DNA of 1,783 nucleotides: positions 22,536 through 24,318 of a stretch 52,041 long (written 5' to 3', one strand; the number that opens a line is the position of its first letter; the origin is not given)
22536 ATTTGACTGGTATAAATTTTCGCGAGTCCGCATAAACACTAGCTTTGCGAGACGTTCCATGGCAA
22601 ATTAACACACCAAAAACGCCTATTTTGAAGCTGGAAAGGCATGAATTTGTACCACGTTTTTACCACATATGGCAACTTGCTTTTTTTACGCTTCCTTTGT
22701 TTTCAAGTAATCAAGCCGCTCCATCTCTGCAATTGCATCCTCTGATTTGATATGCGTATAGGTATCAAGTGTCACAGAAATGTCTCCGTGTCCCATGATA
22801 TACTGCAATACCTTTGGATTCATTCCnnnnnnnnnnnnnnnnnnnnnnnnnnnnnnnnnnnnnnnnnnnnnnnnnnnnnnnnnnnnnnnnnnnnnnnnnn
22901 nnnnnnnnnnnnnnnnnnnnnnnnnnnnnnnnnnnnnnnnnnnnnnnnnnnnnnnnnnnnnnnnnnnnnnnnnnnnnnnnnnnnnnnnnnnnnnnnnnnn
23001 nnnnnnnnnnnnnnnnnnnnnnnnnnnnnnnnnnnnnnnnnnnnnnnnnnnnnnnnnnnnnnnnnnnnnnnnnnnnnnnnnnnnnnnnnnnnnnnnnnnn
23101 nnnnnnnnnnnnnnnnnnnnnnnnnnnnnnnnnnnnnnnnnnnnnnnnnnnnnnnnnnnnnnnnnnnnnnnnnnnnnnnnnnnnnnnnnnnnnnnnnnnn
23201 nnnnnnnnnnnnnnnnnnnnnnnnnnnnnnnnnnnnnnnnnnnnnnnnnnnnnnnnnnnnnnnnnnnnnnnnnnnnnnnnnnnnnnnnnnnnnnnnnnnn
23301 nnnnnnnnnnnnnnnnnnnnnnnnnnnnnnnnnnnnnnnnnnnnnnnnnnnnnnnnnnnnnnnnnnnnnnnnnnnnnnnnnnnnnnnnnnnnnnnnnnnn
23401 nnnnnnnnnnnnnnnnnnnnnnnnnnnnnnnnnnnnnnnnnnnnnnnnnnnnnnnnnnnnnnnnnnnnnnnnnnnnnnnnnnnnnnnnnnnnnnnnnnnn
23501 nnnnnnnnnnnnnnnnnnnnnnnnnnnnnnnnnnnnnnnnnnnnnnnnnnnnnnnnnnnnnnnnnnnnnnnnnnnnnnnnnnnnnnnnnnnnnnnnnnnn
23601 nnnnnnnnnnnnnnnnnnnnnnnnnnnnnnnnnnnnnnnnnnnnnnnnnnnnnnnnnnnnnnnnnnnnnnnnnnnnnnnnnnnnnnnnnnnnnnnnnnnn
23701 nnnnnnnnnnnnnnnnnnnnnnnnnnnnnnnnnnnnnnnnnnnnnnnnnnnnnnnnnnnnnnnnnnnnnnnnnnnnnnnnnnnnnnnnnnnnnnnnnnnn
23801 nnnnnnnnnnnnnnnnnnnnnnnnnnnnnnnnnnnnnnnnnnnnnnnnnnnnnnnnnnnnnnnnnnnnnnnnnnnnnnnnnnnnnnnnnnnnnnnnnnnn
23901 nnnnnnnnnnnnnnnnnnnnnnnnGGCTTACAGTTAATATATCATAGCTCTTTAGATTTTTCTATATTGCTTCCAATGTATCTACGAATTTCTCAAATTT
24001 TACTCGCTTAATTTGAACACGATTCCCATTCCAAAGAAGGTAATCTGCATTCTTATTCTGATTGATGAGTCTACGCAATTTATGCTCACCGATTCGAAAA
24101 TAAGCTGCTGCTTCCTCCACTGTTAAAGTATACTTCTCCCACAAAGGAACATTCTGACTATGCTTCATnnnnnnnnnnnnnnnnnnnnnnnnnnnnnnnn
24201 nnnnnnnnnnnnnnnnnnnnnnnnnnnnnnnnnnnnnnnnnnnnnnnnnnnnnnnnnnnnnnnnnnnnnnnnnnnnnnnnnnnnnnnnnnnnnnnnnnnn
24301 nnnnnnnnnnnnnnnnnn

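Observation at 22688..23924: Tn916-type integrase carries an in-frame TAG immediately before its catalytic C-terminus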

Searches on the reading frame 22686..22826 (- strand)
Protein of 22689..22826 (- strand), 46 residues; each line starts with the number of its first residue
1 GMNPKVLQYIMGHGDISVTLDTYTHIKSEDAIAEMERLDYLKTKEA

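Call 7: search_protein_families(library=pfam, proteins=[window:22689-22826:-], max_evalue=0.01)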
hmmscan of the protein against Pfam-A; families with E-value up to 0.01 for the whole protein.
window:22689-22826:- (46 aa): 1 family
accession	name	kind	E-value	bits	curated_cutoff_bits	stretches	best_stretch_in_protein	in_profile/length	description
PF00589.27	Phage_integrase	-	0.00049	20.4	27.1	1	1-28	144-170/172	Phage integrase family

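Call 15: find_encoding_contigs(protein=window:22686-22823:-, flank=10000, max_places=10)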
Protein window:22686-22823:- (45 aa): 4 contigs read that carry it; 4 places shown.
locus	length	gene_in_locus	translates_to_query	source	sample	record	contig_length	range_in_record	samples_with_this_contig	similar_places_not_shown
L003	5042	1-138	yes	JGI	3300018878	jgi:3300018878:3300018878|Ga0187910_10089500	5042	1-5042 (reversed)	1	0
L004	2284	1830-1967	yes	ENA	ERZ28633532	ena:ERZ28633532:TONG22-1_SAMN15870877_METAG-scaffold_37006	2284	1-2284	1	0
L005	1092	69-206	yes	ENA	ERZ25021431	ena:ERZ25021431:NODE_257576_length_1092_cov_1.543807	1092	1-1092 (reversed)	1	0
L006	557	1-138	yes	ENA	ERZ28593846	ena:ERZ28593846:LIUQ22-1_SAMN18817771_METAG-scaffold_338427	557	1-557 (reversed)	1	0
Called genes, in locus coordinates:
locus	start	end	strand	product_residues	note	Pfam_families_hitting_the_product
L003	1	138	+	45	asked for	?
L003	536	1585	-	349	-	PF01757:Acyl_transf_3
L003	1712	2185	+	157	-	PF01451:LMWPc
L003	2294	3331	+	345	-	PF00072:Response_reg, PF08668:HDOD (weak), PF13487:HD_5, PF01966:HD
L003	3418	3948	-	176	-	PF01590:GAF, PF13185:GAF_2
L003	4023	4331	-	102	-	-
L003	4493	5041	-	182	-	?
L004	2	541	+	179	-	?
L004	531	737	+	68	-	PF09035:Tn916-Xis, PF12728:HTH_17 (weak)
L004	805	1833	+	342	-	-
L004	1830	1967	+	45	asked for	-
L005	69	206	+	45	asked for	-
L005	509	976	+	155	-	PF01451:LMWPc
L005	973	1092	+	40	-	?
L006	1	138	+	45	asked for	?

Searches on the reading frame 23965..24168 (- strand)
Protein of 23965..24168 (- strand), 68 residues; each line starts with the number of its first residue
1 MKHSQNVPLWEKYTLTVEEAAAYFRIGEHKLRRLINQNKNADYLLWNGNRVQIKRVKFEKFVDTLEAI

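Call 7: search_protein_families(library=pfam, proteins=[window:23965-24168:-], max_evalue=0.01)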
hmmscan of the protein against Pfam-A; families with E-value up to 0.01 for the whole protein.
window:23965-24168:- (68 aa): 3 families
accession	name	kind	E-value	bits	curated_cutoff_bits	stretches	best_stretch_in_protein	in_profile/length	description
PF09035.16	Tn916-Xis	-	3.6e-20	72.4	22.9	1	5-65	6-66/69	Excisionase from transposon Tn916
PF12728.13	HTH_17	-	1.2e-06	29.1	27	1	15-62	2-47/51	Helix-turn-helix domain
PF20063.5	DUF6462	-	0.0082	16.8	27.1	0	16-63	5-49/51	Family of unknown function (DUF6462)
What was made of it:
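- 23962..24168 (-): Excisionase gene xis (68 aa), intact. Call 7: PF09035 Tn916-Xis, 3.6e-20.
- On Tn916-family tyrosine integrase (protein): Call 7: PF09035 at 3.6e-20 for the 68-aa ORF at 23962-24168, directly upstream of int.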
